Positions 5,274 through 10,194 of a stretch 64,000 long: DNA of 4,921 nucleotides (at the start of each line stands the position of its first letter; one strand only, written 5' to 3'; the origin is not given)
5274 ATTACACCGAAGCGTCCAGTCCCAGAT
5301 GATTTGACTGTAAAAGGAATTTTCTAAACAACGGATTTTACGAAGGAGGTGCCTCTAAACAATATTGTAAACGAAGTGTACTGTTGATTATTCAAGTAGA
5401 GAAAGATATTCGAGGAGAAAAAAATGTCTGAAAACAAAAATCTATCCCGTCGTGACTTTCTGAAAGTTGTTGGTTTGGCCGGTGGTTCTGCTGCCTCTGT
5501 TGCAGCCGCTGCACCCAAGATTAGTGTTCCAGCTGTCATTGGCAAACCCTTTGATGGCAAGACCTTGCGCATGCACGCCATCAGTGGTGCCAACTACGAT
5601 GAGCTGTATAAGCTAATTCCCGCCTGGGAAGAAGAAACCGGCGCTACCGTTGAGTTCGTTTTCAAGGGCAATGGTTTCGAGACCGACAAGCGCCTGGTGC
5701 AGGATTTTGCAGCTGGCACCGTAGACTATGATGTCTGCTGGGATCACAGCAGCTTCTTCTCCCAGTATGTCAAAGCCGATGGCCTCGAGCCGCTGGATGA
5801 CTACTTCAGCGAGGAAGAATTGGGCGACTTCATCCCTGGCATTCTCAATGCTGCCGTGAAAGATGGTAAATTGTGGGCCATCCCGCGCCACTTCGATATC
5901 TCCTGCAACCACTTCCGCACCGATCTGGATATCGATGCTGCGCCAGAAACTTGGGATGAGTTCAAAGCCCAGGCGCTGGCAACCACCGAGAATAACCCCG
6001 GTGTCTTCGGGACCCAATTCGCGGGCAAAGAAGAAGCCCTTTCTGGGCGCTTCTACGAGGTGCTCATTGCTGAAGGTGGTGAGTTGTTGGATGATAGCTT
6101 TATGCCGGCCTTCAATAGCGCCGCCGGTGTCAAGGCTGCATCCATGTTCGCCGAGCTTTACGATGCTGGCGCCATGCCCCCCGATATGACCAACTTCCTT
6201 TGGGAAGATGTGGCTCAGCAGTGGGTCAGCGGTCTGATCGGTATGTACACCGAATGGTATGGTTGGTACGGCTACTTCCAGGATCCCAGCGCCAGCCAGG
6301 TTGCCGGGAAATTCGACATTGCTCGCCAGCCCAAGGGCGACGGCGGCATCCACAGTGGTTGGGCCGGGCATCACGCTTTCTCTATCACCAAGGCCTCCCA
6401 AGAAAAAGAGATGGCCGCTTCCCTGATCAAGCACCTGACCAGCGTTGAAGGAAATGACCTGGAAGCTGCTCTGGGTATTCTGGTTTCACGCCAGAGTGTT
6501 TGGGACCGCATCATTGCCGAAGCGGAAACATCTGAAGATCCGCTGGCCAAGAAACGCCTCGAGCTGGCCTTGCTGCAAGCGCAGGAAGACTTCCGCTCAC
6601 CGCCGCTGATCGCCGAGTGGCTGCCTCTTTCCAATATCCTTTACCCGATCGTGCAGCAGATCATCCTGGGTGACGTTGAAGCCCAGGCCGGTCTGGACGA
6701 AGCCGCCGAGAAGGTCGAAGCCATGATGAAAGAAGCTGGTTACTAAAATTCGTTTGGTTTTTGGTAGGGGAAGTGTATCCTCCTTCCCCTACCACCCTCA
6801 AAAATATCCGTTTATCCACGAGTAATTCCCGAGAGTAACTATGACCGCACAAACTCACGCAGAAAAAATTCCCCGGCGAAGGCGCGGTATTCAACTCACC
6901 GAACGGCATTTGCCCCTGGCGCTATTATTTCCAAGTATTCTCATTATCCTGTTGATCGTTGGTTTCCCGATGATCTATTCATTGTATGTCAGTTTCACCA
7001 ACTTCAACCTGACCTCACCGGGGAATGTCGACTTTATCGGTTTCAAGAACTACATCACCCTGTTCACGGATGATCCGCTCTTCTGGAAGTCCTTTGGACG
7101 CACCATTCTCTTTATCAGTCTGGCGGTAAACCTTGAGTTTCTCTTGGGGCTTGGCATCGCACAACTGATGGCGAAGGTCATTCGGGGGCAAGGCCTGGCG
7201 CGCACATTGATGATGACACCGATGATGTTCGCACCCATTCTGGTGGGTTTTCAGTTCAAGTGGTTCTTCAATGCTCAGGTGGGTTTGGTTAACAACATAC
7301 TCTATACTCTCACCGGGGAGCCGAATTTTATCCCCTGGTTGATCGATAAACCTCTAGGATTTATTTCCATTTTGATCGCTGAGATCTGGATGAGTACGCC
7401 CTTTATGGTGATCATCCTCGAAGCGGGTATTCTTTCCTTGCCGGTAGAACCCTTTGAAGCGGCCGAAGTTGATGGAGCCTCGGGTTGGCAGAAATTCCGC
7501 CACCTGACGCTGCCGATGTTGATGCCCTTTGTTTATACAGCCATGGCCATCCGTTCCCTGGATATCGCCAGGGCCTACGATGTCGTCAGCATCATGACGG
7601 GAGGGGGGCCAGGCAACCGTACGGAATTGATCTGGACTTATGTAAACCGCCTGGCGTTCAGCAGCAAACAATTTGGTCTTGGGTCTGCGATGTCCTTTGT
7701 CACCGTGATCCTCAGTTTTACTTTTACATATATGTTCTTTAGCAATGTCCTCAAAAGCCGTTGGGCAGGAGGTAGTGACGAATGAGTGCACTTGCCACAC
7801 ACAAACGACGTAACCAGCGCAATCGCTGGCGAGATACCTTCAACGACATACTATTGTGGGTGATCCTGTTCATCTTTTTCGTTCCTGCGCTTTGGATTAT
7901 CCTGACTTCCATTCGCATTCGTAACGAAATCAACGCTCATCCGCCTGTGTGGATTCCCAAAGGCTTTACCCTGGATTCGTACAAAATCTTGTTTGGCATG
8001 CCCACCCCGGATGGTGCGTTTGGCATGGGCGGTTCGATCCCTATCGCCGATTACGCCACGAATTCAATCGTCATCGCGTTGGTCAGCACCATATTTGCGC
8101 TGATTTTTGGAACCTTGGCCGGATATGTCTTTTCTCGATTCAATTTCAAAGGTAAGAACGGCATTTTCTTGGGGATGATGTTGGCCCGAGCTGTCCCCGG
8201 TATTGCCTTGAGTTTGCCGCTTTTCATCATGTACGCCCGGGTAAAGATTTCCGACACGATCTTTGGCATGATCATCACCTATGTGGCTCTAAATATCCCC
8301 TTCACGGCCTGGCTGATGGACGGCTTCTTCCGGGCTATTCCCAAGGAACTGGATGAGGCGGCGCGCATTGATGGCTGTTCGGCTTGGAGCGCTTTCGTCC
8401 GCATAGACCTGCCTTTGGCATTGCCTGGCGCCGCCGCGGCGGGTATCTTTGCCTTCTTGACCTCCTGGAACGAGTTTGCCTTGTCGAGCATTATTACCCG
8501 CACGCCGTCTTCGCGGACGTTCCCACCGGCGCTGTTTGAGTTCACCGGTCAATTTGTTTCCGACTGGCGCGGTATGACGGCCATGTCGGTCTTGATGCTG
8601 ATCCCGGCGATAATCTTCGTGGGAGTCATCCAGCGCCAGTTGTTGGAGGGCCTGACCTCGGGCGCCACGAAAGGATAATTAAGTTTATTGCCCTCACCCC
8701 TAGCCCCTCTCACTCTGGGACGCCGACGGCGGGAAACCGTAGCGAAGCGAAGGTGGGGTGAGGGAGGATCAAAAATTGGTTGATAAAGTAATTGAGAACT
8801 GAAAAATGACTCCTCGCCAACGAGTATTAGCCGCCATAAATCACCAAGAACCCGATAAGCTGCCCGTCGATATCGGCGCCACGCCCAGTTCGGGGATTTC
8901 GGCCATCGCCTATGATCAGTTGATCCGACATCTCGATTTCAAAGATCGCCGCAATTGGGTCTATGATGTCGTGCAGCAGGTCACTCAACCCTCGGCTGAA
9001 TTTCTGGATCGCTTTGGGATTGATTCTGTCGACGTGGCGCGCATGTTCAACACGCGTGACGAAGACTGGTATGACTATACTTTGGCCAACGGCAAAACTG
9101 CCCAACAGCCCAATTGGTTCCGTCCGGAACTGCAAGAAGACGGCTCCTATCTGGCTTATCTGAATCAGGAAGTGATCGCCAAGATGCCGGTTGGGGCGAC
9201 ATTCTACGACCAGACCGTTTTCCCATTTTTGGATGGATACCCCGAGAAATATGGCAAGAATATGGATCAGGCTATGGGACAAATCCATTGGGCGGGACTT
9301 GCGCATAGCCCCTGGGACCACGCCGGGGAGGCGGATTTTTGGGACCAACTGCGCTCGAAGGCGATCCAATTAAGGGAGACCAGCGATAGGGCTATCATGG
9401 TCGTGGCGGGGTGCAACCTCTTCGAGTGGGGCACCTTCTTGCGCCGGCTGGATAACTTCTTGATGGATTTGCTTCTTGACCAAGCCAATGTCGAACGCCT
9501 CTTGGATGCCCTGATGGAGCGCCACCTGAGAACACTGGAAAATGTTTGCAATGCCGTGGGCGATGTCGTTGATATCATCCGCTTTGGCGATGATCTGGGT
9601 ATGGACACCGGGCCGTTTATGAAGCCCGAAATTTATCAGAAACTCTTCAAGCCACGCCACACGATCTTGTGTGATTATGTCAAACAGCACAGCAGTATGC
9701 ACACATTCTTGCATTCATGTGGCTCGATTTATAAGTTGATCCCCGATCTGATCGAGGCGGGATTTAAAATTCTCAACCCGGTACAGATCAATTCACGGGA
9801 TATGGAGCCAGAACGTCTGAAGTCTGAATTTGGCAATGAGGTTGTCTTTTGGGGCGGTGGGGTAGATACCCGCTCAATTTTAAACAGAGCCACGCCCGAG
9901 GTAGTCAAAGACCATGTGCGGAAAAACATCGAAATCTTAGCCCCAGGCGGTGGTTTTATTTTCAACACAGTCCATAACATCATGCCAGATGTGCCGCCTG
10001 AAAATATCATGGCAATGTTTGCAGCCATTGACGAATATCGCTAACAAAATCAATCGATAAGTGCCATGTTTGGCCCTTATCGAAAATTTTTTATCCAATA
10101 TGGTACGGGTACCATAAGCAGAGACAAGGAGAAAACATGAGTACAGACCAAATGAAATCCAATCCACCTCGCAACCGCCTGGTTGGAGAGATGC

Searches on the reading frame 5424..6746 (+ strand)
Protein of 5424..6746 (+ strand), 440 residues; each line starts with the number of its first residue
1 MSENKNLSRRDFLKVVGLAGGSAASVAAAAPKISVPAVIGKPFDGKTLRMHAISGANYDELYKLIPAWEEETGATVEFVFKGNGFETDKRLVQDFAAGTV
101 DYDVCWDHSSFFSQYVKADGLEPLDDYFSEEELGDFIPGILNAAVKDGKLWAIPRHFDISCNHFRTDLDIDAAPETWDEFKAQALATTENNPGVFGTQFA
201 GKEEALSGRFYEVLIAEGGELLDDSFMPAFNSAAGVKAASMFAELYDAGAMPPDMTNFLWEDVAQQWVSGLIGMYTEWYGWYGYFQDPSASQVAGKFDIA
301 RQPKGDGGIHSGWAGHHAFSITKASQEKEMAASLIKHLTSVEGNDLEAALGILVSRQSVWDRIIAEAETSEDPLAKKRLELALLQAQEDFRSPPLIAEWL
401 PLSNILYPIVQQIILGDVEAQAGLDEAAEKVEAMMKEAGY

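Call 10: search_protein_families(library=ncbifam, proteins=[window:5424-6746:+], max_evalue=0.00001)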
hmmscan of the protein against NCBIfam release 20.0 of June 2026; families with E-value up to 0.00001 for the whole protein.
window:5424-6746:+ (440 aa): 0 families

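Call 106: search_protein_families(library=pfam, proteins=[window:5424-6746:+], max_evalue=0.001)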
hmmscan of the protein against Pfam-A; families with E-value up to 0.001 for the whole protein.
window:5424-6746:+ (440 aa): 2 families
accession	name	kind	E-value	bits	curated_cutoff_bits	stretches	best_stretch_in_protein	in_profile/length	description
PF01547.30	SBP_bac_1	-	9.1e-28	98.6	26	1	58-344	7-306/307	Bacterial extracellular solute-binding protein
PF13416.11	SBP_bac_8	-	1.3e-17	65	27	1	64-345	2-250/279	Bacterial extracellular solute-binding protein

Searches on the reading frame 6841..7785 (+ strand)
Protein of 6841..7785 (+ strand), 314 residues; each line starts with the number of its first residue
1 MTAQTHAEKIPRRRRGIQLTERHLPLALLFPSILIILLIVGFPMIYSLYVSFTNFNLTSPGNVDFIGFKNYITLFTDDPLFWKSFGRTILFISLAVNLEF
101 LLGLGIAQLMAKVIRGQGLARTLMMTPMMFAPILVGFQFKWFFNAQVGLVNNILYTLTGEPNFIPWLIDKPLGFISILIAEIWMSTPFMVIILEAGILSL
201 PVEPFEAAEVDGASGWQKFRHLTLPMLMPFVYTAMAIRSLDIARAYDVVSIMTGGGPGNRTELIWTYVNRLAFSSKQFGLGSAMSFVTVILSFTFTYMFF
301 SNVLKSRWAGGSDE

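Call 10: search_protein_families(library=ncbifam, proteins=[window:6841-7785:+], max_evalue=0.00001)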
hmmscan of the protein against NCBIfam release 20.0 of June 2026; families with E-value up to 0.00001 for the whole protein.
window:6841-7785:+ (314 aa): 15 families
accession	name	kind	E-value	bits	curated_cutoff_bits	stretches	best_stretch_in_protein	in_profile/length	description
NF007852.0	PRK10561.1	equivalog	6.3e-23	82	335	1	20-303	9-288/295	sn-glycerol-3-phosphate ABC transporter permease UgpA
NF008232.0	PRK10999.1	equivalog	1.3e-22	80.2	392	1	59-293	258-505/520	maltose ABC transporter permease MalF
NF040931.1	ABC_arch_GlcT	equivalog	3.9e-19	69.3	360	1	31-293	4-261/278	glucose ABC transporter permease GlcT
NF011624.0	PRK15050.1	equivalog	2.4e-11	43.3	247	1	20-301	19-283/297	2-aminoethylphosphonate ABC transporter permease subunit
TIGR02141.1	modB_ABC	equivalog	5.6e-11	42.5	182.6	1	93-305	8-206/208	molybdate ABC transporter permease subunit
NF043074.1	MMSYN1_0196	equivalog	1e-10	41.4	350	1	26-297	11-257/277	spermidine/putrescine ABC transporter permease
TIGR01581.1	Mo_ABC_porter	hypoth_equivalog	1.3e-10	41.2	210.3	1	95-235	33-164/225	ABC transporter permease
TIGR03262.1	PhnU2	equivalog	1.9e-10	40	593.25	1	30-235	8-194/546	putative 2-aminoethylphosphonate ABC transporter permease subunit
TIGR00969.1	3a0106s02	subfamily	7.6e-10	38.7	240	1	67-307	46-272/272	sulfate ABC transporter permease subunit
NF007044.0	PRK09497.1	equivalog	9.5e-10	38.4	348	1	37-300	20-272/285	spermidine/putrescine ABC transporter permease PotB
TIGR02140.1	permease_CysW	equivalog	1.2e-08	34.8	329.1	1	67-263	32-218/261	sulfate ABC transporter permease subunit CysW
NF007047.0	PRK09500.1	equivalog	2.8e-08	33.7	326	1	168-254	122-207/257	spermidine/putrescine ABC transporter permease PotC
TIGR02139.1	permease_CysT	equivalog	1e-07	31.8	246.1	1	85-307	52-261/265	sulfate ABC transporter permease subunit CysT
NF008620.0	PRK11602.1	equivalog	1e-06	28.2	442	1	78-263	59-235/291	sulfate/thiosulfate ABC transporter permease CysW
NF008208.0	PRK10971.1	equivalog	5.6e-06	26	415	1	68-308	44-270/277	sulfate/thiosulfate ABC transporter permease CysT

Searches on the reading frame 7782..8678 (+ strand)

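Call 10: search_protein_families(library=ncbifam, proteins=[window:7782-8678:+], max_evalue=0.00001)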
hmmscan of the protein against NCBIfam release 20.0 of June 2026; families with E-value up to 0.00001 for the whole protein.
window:7782-8678:+ (298 aa): 19 families
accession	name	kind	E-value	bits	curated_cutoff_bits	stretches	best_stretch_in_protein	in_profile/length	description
NF008231.0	PRK10998.1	equivalog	4.3e-35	121.7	261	1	11-298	6-296/296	maltose ABC transporter permease MalG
NF040932.1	ABC_arch_GlcU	equivalog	1.4e-33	116.7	340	1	21-292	5-265/272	glucose ABC transporter permease GlcU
NF007047.0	PRK09500.1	equivalog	6.3e-18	65.3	326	1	23-282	9-247/257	spermidine/putrescine ABC transporter permease PotC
NF008210.0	PRK10973.1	equivalog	9.4e-18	64.9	297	1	15-292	6-277/281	sn-glycerol-3-phosphate ABC transporter permease UgpE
TIGR02141.1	modB_ABC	equivalog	2.1e-14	53.7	182.6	1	95-280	3-199/208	molybdate ABC transporter permease subunit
NF040839.1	tungstate_WtpB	equivalog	4.2e-14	52.8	340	1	93-243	47-208/251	tungstate ABC transporter permease WtpB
TIGR02139.1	permease_CysT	equivalog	3.8e-12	46.4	246.1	1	94-283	54-255/265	sulfate ABC transporter permease subunit CysT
TIGR01581.1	Mo_ABC_porter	hypoth_equivalog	1.5e-10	40.9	210.3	1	95-276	26-219/225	ABC transporter permease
NF006939.0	PRK09421.1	equivalog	2.1e-10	40.4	262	1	95-285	15-222/230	molybdate ABC transporter permease subunit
TIGR00969.1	3a0106s02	subfamily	2.5e-10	40.3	240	1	95-275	66-259/272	sulfate ABC transporter permease subunit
NF007044.0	PRK09497.1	equivalog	8.8e-10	38.5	348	0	149-238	139-228/285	spermidine/putrescine ABC transporter permease PotB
NF011624.0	PRK15050.1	equivalog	2.5e-08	33.4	247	1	159-274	160-273/297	2-aminoethylphosphonate ABC transporter permease subunit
NF008232.0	PRK10999.1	equivalog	2.6e-08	33.1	392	1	163-241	378-456/520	maltose ABC transporter permease MalF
NF008208.0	PRK10971.1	equivalog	5.8e-08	32.5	415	1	95-279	63-259/277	sulfate/thiosulfate ABC transporter permease CysT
TIGR03226.1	PhnU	equivalog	1.7e-06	27.7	283.45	0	161-273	180-290/311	2-aminoethylphosphonate ABC transporter permease subunit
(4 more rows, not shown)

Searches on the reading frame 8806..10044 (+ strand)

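Call 10: search_protein_families(library=ncbifam, proteins=[window:8806-10044:+], max_evalue=0.00001)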
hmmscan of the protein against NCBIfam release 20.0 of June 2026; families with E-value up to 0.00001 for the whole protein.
window:8806-10044:+ (412 aa): 3 families
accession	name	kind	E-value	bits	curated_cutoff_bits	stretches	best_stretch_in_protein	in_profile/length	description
NF040654.1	MtaA_Meth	equivalog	2.8e-15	56.1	400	1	189-411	129-335/337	methylcobamide:CoM methyltransferase MtaA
NF004889.0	PRK06252.1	subfamily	4.1e-14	52.3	244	1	212-411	155-336/340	methylcobalamin:coenzyme M methyltransferase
TIGR01463.1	mtaA_cmuA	subfamily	2.1e-12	47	235.4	1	245-411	183-338/340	MtaA/CmuA family methyltransferase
